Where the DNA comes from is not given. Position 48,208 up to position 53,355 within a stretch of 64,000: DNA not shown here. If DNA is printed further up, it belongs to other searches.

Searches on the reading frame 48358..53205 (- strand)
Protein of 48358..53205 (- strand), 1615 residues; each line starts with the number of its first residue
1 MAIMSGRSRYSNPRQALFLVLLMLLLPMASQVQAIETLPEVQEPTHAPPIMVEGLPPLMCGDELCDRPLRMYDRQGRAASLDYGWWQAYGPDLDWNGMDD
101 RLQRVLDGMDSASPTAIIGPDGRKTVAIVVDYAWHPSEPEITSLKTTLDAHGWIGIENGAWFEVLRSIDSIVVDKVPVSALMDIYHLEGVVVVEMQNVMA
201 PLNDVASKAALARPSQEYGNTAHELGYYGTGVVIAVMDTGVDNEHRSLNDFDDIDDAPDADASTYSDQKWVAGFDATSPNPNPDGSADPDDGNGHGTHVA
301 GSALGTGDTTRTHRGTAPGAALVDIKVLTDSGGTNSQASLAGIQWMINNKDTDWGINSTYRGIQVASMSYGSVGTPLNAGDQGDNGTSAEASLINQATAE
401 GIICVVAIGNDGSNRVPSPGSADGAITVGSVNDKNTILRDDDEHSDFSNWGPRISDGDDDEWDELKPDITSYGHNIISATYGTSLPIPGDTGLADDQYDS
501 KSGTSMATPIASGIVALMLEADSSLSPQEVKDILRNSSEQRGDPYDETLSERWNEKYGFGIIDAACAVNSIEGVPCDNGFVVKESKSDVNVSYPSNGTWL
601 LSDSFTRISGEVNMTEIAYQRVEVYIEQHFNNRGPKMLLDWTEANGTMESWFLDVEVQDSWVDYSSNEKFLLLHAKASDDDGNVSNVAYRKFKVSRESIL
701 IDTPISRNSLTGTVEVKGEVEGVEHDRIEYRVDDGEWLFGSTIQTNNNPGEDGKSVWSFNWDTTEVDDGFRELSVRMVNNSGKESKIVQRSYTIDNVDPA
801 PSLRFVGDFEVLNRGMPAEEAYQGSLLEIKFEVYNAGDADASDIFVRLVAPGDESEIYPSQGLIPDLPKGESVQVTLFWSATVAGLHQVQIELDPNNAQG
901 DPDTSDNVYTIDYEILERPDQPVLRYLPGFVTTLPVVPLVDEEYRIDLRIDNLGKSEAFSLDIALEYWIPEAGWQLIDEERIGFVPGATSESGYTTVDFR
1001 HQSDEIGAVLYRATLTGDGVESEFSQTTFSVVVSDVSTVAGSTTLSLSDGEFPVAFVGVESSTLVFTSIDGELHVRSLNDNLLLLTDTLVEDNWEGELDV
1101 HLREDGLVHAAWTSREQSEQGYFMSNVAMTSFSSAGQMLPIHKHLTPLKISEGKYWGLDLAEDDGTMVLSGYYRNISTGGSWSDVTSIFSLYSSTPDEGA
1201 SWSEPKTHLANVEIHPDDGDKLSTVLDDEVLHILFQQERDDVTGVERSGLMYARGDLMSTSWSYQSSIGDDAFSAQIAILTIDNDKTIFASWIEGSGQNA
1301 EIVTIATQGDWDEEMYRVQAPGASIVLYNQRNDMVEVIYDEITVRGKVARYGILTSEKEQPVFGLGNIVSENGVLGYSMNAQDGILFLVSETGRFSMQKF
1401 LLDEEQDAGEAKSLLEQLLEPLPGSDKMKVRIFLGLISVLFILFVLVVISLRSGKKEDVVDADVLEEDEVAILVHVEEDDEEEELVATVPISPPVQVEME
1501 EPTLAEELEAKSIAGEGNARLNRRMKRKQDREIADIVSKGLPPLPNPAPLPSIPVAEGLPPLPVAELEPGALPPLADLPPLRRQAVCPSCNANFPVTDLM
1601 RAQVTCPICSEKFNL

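Call 17: search_protein_families(library=pfam, proteins=[window:48358-53205:-], max_evalue=0.00001)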
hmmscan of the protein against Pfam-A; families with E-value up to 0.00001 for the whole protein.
window:48358-53205:- (1615 aa): 2 families
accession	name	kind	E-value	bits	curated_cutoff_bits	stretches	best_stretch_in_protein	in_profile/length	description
PF00082.27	Peptidase_S8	-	3.4e-49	168.1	21.8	1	229-560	1-288/288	Subtilase family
PF07705.17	CARDB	-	3e-10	40.7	22.7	1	808-910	3-100/101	CARDB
